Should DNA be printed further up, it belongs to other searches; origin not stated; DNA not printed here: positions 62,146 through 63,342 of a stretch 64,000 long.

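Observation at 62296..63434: Two-gene cassette: small 4-Cys zinc-ribbon protein coupled to a stand-alone SIR2-like protein, next to an IS256 element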

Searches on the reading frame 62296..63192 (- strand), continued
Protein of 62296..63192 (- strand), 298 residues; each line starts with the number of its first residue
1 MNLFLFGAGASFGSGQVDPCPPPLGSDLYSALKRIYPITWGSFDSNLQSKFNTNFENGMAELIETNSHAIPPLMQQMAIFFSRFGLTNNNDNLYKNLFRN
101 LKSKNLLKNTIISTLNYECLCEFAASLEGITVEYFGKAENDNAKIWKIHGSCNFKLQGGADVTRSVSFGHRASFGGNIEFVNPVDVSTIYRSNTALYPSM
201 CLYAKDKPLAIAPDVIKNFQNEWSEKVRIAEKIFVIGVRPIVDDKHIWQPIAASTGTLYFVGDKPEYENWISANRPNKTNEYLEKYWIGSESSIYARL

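Call 83: list_cluster_members(proteins=[P0001, P0121, P0003, P0139, P0123])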
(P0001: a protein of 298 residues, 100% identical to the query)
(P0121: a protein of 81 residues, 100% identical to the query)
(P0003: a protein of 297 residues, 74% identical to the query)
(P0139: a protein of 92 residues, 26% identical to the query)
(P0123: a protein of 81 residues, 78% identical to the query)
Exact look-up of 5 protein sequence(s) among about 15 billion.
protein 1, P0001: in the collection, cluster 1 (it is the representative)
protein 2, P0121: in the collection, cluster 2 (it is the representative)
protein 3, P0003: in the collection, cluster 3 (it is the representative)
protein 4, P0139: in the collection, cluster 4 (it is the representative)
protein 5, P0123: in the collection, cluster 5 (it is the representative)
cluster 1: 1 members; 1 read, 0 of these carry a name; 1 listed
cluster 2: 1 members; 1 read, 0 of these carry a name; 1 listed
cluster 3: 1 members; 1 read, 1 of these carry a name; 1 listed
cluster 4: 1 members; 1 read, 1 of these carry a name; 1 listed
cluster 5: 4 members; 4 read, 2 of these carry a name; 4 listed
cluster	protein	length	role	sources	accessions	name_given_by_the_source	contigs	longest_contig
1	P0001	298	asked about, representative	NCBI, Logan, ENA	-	-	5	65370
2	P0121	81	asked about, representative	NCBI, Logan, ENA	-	-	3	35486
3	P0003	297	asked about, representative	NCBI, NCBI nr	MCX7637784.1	MAG: hypothetical protein N2044_08075 [Cyclobacteriaceae bacterium] | hypothetical protein [Cyclobacteriaceae bacterium]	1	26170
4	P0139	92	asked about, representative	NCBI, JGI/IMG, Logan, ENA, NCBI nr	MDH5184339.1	MAG: zinc ribbon domain-containing protein [Gammaproteobacteria bacterium] | zinc ribbon domain-containing protein [Gammaproteobacteria bacterium]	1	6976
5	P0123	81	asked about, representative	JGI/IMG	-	predicted nucleic-acid-binding Zn-ribbon protein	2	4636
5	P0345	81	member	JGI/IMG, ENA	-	hypothetical protein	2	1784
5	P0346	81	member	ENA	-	-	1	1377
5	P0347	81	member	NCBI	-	-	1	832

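Call 92: find_encoding_contigs(protein=P0031, flank=8000, max_places=1)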
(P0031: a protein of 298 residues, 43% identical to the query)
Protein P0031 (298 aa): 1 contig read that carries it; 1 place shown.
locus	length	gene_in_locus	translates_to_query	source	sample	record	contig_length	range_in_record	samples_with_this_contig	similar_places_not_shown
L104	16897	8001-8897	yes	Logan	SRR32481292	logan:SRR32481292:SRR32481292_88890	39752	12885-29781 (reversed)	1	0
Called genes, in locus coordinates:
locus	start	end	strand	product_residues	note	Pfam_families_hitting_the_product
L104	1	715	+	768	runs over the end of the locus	PF13620:CarboxypepD_reg, PF13715:CarbopepD_reg_2, PF00593:TonB_dep_Rec_b-barrel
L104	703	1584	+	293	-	-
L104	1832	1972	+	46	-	-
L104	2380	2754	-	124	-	-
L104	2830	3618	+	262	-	-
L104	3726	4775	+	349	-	-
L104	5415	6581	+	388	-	-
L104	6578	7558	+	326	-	-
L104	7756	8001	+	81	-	-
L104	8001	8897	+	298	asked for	-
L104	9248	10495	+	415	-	-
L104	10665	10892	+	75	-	-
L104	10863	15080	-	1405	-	-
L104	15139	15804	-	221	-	-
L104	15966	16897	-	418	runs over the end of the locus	-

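Call 93: find_encoding_contigs(protein=P0056, flank=8000, max_places=1)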
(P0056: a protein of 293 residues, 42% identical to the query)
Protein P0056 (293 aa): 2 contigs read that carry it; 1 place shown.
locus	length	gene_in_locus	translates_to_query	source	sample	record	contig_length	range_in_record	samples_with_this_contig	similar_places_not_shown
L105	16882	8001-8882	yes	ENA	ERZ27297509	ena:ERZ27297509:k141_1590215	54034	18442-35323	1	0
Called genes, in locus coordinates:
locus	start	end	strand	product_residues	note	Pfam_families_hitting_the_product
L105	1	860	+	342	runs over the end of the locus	PF03462:PCRF, PF00472:RF-1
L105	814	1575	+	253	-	PF01300:Sua5_yciO_yrdC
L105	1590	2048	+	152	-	PF02502:LacAB_rpiB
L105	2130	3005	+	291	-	PF01063:Aminotran_4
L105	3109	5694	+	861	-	PF02861:Clp_N, PF02861:Clp_N, PF23569:NBD_SMAX1, PF00004:AAA, PF17871:AAA_lid_9, PF00004:AAA, PF07724:AAA_2, PF07728:AAA_5, +8 more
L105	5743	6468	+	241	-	-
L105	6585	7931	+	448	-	PF08245:Mur_ligase_M, PF27239:FOL3_C, PF02875:Mur_ligase_C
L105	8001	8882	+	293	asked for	-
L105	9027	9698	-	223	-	PF01865:PhoU_div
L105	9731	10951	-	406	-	PF01384:PHO4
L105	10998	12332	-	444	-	PF20154:LNT_N, PF00795:CN_hydrolase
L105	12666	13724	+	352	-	PF14237:GYF_2 (weak), PF06161:DUF975 (weak)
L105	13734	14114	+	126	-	PF14237:GYF_2 (weak)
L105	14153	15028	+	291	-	PF06790:UPF0259, PF06161:DUF975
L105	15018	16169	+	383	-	PF00334:NDK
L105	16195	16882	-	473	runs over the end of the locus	PF01565:FAD_binding_4, PF02913:FAD-oxidase_C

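Call 94: find_encoding_contigs(protein=P0082, flank=8000, max_places=1)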
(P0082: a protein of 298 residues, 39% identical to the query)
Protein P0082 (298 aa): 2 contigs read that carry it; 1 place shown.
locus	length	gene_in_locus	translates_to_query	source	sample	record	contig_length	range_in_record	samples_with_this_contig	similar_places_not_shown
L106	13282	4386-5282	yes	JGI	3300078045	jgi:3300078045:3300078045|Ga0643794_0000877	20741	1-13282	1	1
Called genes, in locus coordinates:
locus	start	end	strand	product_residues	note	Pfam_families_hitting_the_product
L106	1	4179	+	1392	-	?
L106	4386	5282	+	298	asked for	-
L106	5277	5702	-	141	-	PF00589:Phage_integrase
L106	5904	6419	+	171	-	-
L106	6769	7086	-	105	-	-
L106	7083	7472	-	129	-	-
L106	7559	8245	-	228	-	PF04203:Sortase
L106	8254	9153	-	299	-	PF11999:Ice_binding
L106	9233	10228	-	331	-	PF00672:HAMP, PF00512:HisKA, PF13581:HATPase_c_2, PF02518:HATPase_c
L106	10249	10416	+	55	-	-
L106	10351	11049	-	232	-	PF00072:Response_reg, PF00486:Trans_reg_C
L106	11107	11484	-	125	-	-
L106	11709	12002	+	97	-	PF07978:NIPSNAP (weak)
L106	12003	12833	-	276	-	PF00106:adh_short, PF01370:Epimerase (weak), PF08659:KR, PF13561:adh_short_C2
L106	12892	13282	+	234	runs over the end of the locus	PF03009:GDPD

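Call 95: find_encoding_contigs(protein=P0104, flank=8000, max_places=1)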
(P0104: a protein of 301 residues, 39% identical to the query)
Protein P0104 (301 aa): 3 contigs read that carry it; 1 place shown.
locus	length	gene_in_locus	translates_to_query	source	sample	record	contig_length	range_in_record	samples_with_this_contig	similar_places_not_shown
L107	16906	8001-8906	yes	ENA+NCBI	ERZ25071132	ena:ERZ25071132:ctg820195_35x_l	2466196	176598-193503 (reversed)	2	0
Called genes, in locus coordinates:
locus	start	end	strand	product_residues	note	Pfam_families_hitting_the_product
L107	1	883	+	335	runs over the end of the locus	PF00665:rve, PF13683:rve_3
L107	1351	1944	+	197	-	-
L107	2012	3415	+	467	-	-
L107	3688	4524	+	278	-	PF00872:Transposase_mut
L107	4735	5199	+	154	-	PF01844:HNH, PF14279:HNH_5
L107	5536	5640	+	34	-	-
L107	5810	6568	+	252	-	-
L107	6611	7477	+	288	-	-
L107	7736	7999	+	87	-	-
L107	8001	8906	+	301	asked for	-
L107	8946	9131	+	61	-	-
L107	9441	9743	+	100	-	-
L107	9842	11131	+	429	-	PF00872:Transposase_mut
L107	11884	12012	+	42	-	-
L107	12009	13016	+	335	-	PF00665:rve, PF13683:rve_3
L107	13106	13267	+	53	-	-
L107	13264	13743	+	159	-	-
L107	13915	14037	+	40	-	-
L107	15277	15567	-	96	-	-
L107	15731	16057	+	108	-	PF02311:AraC_binding, PF07883:Cupin_2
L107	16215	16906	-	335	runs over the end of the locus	PF00665:rve, PF13683:rve_3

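Call 98: search_protein_families(library=padloc, alignment_id=A1, max_evalue=0.001)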
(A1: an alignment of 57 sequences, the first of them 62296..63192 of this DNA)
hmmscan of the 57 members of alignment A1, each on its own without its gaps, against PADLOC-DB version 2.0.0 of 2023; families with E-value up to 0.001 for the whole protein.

A. member 1, window:62296-63192:- (298 aa): 2 families
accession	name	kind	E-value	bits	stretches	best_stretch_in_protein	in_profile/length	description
PDLC04087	SIR2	-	0.00053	17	0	87-154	111-196/343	-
PDLC04093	SIR2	-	0.00056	17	0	139-159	199-219/395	-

B. families by the number of members that match (of 57 scanned): 7 families
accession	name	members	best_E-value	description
PDLC04093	SIR2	7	4.7e-05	-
PDLC04087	SIR2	5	4.2e-05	-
PDLC02408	Aga_SIR2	5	6e-05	Class II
PDLC04094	SIR2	2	9.2e-06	-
PDLC04968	PDC-S25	2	2e-05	-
PDLC04081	SIR2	1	0.00022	-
PDLC04084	SIR2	1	0.00027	-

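Call 100: search_dna_similar(query=window:62296-63192:-, collection=phages, mode=protein, max_evalue=0.001, max_rows=15)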
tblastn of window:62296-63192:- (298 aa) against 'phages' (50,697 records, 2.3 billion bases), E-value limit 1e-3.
No match.

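Call 102: get_annotated_region(hit=H1, flank=7000)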
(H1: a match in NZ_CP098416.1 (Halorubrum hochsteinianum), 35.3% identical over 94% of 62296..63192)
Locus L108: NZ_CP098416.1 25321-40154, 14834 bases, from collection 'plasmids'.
description: Halorubrum hochsteinianum strain 1-13-28 plasmid unnamed1, complete sequence
organism: Halorubrum hochsteinianum (NCBI taxid 2949307)
taxonomy: Archaea; Euryarchaeota; Halobacteria; Halobacteriales; Haloferacaceae; Halorubrum; Halorubrum hochsteinianum
host: -; source: cell culture,underground brine; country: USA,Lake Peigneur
typing (MOB-suite, as given by PLSDB): non-mobilizable; mating-pair formation MPF_T
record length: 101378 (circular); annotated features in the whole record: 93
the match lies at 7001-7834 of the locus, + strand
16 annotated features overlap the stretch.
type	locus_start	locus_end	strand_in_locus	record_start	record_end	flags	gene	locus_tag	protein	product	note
CDS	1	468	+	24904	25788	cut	-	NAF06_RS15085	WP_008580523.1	DNA primase-like protein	-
CDS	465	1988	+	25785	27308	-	-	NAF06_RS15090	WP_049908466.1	primase-associated protein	-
CDS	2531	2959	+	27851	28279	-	-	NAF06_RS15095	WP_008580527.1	hypothetical protein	-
CDS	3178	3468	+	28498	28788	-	-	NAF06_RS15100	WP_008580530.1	hypothetical protein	-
CDS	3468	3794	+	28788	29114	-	-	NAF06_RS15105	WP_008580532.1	hypothetical protein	-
CDS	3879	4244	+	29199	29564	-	-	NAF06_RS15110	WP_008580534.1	MarR family transcriptional regulator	GO:0006355 - regulation of DNA-templated transcription [Evidence IEA]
CDS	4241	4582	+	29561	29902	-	-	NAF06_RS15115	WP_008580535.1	type II toxin-antitoxin system PemK/MazF family toxin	-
CDS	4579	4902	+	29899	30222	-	-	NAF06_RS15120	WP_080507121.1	hypothetical protein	-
CDS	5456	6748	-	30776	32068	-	-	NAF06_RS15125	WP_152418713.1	CARDB domain-containing protein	-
CDS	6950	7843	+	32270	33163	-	-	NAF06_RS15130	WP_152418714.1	hypothetical protein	-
CDS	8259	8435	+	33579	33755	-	-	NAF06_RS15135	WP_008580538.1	hypothetical protein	-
CDS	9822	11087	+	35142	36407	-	-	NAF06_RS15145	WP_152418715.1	hypothetical protein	-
CDS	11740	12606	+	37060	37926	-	-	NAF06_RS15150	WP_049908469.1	DNA-binding protein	-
CDS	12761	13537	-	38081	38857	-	-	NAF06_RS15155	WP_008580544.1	hypothetical protein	-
CDS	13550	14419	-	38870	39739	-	-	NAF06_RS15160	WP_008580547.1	hypothetical protein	-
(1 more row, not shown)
